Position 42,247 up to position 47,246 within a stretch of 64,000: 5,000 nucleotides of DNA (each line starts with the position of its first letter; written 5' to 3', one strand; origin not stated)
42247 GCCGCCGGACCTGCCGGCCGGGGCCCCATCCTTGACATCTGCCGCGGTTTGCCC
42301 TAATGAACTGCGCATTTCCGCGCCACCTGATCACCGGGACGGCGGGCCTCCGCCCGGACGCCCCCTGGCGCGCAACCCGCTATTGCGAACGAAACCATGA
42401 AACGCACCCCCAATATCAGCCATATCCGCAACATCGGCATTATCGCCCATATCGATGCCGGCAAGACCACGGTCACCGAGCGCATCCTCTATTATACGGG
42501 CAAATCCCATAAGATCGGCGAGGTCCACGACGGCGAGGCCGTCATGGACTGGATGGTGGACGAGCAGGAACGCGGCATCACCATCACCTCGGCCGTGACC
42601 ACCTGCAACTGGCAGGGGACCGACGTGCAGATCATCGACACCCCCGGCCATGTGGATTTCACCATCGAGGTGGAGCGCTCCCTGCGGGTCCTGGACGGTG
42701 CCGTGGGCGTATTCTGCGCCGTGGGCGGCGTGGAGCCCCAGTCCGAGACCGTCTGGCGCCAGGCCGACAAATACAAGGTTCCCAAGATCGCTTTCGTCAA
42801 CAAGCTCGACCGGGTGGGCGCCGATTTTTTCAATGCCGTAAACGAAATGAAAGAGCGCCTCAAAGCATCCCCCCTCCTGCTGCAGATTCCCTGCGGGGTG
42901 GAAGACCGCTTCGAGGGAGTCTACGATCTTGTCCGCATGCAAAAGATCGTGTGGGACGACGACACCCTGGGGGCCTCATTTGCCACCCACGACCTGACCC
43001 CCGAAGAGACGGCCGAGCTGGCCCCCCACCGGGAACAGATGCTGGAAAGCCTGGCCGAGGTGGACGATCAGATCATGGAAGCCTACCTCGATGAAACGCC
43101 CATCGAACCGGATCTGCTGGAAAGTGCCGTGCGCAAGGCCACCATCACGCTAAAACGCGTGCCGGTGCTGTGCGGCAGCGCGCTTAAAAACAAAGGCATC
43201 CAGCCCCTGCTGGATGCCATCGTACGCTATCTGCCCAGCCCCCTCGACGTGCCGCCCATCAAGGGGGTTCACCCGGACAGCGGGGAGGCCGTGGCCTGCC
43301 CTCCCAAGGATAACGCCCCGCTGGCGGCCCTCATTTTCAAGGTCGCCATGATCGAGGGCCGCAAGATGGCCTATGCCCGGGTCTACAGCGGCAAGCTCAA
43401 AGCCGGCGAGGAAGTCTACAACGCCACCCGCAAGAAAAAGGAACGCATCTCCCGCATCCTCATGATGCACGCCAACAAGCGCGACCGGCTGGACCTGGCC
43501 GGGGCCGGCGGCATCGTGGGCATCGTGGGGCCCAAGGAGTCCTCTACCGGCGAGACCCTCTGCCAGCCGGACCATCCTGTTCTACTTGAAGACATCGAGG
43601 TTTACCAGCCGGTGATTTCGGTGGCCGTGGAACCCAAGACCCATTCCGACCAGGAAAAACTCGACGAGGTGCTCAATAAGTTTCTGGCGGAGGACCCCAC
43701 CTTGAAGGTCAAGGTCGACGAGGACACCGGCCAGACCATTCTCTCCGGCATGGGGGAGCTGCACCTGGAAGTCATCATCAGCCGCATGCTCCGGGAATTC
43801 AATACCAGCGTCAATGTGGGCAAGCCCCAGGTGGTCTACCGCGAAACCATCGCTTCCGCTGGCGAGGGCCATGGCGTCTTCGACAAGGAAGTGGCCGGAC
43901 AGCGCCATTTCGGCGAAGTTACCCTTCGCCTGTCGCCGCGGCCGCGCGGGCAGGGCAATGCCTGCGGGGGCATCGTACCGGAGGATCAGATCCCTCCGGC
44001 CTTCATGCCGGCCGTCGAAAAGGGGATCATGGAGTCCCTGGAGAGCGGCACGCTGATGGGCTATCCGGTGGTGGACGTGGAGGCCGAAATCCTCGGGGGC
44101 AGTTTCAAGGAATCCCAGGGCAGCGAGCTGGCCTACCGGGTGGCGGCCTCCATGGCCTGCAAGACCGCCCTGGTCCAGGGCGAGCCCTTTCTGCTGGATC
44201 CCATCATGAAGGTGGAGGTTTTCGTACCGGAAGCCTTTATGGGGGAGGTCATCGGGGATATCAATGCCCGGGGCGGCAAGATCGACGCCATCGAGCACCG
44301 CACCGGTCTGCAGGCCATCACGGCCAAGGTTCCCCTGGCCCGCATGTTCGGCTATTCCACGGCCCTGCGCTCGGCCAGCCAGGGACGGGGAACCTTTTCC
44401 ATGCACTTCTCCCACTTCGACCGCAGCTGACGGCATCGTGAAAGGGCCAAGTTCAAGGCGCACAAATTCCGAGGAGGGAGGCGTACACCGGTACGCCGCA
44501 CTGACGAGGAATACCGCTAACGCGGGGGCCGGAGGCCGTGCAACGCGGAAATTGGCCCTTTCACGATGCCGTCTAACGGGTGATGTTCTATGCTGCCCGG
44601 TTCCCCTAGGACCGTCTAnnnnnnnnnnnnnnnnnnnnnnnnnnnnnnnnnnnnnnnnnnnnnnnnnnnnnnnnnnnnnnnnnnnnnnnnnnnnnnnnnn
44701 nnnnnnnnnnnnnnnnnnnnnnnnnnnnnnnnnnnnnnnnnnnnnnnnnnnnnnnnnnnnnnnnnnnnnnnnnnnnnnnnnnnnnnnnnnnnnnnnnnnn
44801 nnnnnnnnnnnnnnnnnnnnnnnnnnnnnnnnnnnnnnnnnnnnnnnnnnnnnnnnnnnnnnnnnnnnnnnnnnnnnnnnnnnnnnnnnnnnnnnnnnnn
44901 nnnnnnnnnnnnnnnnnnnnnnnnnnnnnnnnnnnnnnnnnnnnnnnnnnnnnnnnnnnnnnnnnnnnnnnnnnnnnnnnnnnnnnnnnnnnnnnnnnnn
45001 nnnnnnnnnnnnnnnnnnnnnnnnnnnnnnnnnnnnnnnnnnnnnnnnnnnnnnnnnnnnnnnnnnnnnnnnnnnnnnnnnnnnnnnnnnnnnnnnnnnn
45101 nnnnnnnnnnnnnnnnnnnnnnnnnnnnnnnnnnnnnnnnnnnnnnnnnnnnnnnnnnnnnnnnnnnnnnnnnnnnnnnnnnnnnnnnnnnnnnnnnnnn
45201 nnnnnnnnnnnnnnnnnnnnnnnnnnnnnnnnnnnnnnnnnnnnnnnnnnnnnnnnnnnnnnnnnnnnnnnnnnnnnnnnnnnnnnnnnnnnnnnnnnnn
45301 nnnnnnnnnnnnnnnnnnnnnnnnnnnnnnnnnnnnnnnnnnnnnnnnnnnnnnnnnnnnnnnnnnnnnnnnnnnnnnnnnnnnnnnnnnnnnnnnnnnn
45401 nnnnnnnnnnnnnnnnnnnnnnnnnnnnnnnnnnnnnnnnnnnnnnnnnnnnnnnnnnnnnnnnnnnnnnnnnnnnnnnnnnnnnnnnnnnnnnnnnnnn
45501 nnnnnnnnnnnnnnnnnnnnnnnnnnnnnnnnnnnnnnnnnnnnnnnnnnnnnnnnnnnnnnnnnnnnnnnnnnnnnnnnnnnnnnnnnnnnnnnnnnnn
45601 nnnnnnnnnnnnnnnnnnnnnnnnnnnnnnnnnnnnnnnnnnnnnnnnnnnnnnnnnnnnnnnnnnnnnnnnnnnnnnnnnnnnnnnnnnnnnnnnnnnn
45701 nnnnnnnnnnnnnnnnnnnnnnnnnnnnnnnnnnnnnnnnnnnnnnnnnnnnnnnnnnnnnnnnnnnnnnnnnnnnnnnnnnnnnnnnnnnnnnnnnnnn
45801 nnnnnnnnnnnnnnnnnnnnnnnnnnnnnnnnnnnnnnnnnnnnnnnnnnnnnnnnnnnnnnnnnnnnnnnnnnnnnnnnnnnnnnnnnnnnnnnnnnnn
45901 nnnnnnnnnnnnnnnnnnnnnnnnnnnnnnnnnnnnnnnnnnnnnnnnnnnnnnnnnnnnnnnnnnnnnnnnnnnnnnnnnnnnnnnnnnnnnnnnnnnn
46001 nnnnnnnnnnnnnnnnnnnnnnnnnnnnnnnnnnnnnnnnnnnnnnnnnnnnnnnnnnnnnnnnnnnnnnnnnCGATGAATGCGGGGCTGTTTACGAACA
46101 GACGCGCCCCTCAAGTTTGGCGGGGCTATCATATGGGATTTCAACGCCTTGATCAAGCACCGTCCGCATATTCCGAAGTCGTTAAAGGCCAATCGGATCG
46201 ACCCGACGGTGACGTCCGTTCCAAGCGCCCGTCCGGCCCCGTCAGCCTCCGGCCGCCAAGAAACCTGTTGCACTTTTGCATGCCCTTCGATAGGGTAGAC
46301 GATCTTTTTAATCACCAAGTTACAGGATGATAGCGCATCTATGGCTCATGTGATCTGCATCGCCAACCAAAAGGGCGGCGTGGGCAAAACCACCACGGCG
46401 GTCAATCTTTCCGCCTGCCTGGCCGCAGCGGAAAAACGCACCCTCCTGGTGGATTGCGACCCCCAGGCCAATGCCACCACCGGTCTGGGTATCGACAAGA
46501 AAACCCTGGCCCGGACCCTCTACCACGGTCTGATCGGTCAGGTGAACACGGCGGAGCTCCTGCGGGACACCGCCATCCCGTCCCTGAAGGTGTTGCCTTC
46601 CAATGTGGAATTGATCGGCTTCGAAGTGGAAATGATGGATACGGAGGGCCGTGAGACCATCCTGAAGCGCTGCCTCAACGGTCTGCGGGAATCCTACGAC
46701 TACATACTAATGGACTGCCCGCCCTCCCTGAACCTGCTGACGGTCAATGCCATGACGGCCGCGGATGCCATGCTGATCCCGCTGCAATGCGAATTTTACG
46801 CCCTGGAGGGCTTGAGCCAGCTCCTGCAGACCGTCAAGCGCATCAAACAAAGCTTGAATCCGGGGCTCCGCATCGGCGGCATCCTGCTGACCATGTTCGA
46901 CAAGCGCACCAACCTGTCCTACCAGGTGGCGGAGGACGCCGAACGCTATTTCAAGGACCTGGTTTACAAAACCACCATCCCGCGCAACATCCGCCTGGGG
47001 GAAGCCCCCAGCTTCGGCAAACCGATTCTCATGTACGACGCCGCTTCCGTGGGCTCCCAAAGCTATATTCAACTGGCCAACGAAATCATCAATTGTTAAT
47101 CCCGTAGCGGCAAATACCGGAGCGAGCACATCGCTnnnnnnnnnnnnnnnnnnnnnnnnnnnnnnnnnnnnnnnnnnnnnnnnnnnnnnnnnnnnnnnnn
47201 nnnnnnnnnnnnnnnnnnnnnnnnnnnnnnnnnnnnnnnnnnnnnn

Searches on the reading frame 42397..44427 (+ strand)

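Call 20: search_protein_families(library=pfam, proteins=[window:42397-44427:+], max_evalue=0.001)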
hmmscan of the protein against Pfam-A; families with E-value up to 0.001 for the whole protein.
window:42397-44427:+ (677 aa): 7 families
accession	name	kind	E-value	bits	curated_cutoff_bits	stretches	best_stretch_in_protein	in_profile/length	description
PF00009.33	GTP_EFTU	-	1.5e-65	220.8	26.5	1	9-281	2-188/188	Elongation factor Tu GTP binding domain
PF14492.12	EFG_III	-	5.3e-31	106.9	27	1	404-476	3-75/75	Elongation Factor G, domain III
PF03764.24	EFG_IV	-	7.5e-25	87.5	24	1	477-594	1-119/121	Elongation factor G, domain IV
PF00679.30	EFG_C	-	1.4e-23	83.1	27.9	1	599-676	2-80/89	Elongation factor G C-terminus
PF03144.31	GTP_EFTU_D2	-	1.9e-16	60.7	30.3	1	325-389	4-73/73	Elongation factor Tu domain 2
PF22042.2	EF-G_D2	-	2.7e-14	53.5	27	1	309-390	2-83/84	Elongation factor G domain 2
PF16658.11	RF3_C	-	6.4e-05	23.2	40.1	1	399-485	3-89/132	Class II release factor RF3, C-terminal domain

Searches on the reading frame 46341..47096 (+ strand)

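Call 20: search_protein_families(library=pfam, proteins=[window:46341-47096:+], max_evalue=0.001)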
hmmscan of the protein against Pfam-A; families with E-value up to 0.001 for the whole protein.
window:46341-47096:+ (252 aa): 9 families
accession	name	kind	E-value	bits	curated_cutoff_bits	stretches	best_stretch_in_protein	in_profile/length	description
PF13614.12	AAA_31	-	3.4e-70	236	27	1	3-178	2-177/177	AAA domain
PF01656.29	CbiA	-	1.3e-29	103.1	25.4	1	5-229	1-125/125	CobQ/CobB/MinD/ParA nucleotide binding domain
PF09140.17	MipZ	-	2.7e-11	43.7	20.7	1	3-164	1-145/262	ATPase MipZ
PF00142.24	Fer4_NifH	-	4.2e-11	43.3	25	1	10-48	7-45/271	4Fe-4S iron sulfur cluster binding proteins, NifH/frxC family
PF06564.18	CBP_BcsQ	-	1.6e-08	34.8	21.3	1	4-151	3-148/234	Cellulose biosynthesis protein BcsQ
PF10609.15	ParA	-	2e-08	34.4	27.1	1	2-56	3-58/246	NUBPL iron-transfer P-loop NTPase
PF02374.21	ArsA_ATPase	-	5.9e-06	26.1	24.3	1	10-45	8-43/305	Anion-transporting ATPase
PF00448.28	SRP54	-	5.7e-05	23.3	22.7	1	13-144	11-130/196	SRP54-type protein, GTPase domain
PF07015.17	VirC1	-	0.00037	20.3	24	0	4-45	3-44/231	VirC1 protein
